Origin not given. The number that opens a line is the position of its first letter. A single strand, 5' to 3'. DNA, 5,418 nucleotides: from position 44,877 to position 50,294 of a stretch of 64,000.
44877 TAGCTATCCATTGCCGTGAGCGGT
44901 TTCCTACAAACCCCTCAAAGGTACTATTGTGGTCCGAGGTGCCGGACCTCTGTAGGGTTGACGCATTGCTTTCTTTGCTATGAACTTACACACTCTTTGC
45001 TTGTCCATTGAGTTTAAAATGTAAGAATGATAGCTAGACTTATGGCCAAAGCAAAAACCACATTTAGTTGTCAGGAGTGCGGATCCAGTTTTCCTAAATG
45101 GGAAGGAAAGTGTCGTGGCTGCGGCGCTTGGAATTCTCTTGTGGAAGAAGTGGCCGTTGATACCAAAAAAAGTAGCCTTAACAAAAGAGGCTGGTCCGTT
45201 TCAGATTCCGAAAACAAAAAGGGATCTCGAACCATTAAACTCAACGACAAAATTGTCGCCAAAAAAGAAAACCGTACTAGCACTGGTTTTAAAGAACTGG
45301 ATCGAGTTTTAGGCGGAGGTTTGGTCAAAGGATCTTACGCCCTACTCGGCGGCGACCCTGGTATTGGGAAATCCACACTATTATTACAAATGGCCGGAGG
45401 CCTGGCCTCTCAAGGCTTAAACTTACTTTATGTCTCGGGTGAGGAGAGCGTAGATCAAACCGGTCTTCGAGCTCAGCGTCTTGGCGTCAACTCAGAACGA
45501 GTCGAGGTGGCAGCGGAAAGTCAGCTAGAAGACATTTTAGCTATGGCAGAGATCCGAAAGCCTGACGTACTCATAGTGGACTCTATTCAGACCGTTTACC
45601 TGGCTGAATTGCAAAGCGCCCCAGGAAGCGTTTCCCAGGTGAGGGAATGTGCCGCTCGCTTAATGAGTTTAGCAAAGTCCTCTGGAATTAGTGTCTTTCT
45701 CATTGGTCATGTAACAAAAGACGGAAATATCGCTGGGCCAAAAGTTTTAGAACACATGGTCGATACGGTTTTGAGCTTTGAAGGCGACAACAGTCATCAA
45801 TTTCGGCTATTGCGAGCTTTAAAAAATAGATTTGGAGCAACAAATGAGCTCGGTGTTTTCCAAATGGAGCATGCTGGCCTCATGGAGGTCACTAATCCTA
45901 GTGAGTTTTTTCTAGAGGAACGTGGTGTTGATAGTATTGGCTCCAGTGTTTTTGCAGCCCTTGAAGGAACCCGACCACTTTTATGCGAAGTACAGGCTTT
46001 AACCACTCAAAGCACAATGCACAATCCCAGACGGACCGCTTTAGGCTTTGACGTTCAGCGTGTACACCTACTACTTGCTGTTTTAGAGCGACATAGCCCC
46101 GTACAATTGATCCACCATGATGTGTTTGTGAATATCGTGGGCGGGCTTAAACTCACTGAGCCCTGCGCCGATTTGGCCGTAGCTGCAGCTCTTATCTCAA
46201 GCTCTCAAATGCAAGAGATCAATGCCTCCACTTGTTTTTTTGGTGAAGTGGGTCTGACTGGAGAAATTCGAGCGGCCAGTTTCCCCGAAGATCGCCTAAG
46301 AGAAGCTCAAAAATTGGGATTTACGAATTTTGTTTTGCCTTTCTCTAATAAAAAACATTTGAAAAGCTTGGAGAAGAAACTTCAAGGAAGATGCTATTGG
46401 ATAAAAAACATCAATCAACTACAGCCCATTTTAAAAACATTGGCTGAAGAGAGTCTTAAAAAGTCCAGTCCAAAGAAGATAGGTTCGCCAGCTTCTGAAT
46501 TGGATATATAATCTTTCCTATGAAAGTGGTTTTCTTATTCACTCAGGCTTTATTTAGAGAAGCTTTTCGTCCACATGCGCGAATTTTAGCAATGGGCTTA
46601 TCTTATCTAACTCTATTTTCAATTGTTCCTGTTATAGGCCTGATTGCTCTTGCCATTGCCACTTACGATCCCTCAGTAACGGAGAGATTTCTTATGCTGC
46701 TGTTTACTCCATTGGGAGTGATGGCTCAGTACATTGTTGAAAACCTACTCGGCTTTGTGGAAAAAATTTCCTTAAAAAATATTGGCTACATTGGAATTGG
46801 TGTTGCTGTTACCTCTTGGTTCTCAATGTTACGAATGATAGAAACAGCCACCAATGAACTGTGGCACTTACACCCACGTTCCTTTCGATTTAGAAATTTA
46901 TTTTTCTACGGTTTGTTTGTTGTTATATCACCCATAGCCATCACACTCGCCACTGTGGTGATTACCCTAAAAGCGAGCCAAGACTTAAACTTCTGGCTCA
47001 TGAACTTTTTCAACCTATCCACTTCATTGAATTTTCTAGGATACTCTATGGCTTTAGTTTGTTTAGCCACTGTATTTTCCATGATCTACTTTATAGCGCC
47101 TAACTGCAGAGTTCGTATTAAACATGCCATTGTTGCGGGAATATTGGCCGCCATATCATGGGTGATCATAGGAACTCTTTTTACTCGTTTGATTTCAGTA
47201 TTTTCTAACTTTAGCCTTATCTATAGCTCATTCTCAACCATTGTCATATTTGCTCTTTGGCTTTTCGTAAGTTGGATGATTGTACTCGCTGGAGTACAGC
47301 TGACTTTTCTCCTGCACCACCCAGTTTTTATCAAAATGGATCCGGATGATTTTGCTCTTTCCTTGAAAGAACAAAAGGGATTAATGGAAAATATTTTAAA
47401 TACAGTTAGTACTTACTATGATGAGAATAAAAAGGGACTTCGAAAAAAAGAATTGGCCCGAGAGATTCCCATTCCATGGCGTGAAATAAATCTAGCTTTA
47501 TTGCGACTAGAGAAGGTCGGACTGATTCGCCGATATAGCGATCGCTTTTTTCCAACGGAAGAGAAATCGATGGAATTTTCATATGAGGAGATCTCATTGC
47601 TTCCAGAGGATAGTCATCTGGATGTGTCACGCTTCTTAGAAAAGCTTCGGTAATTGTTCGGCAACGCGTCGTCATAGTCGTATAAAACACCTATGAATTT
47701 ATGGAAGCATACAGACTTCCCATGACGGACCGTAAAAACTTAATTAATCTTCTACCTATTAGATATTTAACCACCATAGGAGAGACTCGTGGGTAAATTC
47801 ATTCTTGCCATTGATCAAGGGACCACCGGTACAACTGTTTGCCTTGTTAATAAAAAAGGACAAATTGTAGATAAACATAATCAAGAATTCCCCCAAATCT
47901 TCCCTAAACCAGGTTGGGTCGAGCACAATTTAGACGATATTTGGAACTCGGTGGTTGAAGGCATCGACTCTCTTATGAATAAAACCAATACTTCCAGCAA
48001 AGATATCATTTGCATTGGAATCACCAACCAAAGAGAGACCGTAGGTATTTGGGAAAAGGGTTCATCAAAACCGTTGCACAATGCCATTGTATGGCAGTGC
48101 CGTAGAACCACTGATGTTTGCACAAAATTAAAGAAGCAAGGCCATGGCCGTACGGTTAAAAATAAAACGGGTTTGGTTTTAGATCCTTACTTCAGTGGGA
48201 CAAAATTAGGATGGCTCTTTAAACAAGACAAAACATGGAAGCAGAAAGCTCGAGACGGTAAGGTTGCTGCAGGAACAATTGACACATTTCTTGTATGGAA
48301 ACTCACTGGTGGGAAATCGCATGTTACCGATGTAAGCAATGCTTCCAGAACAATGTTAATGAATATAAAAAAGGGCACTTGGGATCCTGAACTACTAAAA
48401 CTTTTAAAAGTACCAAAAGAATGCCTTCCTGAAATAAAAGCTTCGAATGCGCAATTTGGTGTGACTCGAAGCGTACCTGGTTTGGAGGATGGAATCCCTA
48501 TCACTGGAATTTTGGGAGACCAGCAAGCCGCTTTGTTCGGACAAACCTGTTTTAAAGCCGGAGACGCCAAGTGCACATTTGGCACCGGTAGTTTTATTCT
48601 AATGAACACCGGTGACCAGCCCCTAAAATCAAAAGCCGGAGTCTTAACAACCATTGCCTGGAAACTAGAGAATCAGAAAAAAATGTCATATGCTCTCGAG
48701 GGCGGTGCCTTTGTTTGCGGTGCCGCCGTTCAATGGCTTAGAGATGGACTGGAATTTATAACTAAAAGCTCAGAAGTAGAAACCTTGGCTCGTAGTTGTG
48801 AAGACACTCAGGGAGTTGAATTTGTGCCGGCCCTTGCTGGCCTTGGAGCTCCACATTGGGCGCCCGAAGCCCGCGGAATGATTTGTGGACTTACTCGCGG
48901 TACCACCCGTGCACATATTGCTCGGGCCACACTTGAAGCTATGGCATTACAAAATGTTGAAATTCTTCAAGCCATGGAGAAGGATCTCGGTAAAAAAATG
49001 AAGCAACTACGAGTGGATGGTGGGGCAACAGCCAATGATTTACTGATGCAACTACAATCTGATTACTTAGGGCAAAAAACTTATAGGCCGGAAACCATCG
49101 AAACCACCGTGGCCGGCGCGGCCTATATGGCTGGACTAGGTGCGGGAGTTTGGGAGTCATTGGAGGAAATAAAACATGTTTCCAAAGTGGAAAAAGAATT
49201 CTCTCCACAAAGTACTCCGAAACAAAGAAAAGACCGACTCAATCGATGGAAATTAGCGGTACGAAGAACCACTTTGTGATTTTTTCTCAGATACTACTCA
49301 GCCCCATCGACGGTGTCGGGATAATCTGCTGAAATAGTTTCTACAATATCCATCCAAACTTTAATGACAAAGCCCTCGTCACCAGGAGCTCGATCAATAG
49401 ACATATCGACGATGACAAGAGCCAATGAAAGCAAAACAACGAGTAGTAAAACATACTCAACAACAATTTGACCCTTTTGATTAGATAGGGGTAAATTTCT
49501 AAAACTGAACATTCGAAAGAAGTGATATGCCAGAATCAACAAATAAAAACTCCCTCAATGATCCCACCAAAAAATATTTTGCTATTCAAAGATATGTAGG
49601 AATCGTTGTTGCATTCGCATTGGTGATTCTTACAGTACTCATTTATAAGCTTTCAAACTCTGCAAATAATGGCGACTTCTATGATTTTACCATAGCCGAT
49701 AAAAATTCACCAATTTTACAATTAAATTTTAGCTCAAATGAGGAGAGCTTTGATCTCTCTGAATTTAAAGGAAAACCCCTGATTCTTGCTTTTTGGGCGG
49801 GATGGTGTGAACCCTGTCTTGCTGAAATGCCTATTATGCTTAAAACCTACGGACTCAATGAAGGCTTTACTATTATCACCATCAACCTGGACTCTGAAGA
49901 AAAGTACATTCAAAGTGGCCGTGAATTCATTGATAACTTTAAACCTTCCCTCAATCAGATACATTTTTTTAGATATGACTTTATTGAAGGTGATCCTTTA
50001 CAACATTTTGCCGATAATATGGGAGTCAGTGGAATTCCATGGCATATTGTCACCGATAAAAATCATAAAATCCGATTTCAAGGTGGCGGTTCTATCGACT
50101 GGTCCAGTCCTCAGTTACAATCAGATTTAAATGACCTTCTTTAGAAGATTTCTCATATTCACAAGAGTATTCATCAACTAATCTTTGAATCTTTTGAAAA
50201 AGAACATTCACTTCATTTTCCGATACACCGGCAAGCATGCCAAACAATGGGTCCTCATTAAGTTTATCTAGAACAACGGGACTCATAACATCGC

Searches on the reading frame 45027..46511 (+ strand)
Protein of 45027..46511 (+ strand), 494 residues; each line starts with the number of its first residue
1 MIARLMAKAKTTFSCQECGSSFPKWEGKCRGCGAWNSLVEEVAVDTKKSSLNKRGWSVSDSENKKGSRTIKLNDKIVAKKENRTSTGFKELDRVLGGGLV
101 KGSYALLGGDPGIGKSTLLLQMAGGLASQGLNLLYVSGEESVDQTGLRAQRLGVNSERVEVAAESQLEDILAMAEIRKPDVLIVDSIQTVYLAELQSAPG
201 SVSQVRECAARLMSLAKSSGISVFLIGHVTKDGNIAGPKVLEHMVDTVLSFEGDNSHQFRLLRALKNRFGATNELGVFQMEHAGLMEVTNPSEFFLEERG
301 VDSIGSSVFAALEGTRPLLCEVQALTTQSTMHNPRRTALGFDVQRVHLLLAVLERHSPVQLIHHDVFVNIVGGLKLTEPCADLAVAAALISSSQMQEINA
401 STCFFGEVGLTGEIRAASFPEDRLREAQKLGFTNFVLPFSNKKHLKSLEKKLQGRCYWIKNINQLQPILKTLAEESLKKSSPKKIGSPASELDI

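Call 55: search_protein_families(library=pfam, proteins=[window:45027-46511:+], max_evalue=0.0001)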
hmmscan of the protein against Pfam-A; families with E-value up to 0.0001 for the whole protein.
window:45027-46511:+ (494 aa): 8 families
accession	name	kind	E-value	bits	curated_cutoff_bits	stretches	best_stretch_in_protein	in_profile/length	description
PF13481.12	AAA_25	-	7.6e-15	55.5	27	1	85-233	16-194/195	AAA domain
PF06745.19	ATPase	-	3.1e-14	53.4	26.6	1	85-173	2-91/231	KaiC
PF18073.7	Zn_ribbon_LapB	-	1e-08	35.1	25.7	1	13-40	1-28/28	Rubredoxin metal binding domain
PF13541.12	ChlI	-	2.7e-08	34.2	27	1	357-441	36-121/121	Subunit ChlI of Mg-chelatase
PF03796.21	DnaB_C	-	2.5e-07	30.8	27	1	85-185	3-108/255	DnaB-like helicase C terminal domain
PF00154.27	RecA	-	4.2e-06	26.9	27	1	66-216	15-167/262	recA bacterial DNA recombination protein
PF05362.19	Lon_C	-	6.9e-06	26.2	21.1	1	377-471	108-201/205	Lon protease (S16) C-terminal proteolytic domain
PF00004.35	AAA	-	1.9e-05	25.5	21.2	1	106-227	2-106/131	ATPase family associated with various cellular activities (AAA)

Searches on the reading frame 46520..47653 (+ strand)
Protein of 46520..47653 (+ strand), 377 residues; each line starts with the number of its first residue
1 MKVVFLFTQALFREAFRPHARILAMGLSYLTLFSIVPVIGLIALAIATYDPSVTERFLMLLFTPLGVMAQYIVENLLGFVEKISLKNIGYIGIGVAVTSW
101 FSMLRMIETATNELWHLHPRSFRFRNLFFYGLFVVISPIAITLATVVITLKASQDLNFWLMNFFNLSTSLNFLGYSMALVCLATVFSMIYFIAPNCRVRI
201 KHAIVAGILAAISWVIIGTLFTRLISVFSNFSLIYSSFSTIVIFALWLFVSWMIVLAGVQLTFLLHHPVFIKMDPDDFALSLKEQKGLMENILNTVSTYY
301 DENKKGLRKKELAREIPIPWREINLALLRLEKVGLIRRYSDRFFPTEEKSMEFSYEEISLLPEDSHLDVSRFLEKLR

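Call 55: search_protein_families(library=pfam, proteins=[window:46520-47653:+], max_evalue=0.0001)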
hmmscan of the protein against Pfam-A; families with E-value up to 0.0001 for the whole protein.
window:46520-47653:+ (377 aa): 1 family
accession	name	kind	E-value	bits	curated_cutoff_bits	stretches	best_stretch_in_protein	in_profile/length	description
PF03631.20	Virul_fac_BrkB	-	1.7e-35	123.3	33.7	1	23-266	8-256/259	Virulence factor BrkB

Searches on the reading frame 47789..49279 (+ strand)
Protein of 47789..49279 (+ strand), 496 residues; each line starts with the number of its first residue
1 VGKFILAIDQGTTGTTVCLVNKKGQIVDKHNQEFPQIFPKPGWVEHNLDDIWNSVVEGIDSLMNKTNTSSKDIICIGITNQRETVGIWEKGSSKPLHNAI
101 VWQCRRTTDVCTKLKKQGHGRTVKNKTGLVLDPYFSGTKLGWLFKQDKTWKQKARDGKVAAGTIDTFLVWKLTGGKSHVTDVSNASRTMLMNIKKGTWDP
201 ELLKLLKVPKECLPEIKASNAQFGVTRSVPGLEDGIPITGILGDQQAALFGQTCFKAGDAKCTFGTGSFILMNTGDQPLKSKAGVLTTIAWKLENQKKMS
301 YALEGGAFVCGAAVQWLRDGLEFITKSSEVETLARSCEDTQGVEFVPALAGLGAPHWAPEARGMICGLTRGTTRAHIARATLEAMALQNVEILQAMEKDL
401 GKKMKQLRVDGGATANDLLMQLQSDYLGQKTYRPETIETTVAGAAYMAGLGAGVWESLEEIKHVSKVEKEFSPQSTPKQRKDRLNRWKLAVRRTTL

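Call 55: search_protein_families(library=pfam, proteins=[window:47789-49279:+], max_evalue=0.0001)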
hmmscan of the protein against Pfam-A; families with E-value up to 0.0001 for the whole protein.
window:47789-49279:+ (496 aa): 2 families
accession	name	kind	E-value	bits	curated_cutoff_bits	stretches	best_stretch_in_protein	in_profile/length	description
PF00370.27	FGGY_N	-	4e-75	253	28.8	1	5-251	2-245/245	FGGY family of carbohydrate kinases, N-terminal domain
PF02782.22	FGGY_C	-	1e-41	143.4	27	1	260-450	1-196/198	FGGY family of carbohydrate kinases, C-terminal domain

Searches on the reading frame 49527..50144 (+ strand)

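Call 55: search_protein_families(library=pfam, proteins=[window:49527-50144:+], max_evalue=0.0001)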
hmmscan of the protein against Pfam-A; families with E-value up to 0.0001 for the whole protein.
window:49527-50144:+ (205 aa): 3 families
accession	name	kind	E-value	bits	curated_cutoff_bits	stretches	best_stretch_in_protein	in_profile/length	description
PF08534.16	Redoxin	-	1.4e-13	51.3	26.6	1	67-189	13-135/148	Redoxin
PF00578.27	AhpC-TSA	-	2.8e-11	43.9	26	1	69-184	12-123/124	AhpC/TSA family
PF13905.12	Thioredoxin_8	-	3.7e-09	37.2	27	1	82-182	1-94/94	Thioredoxin-like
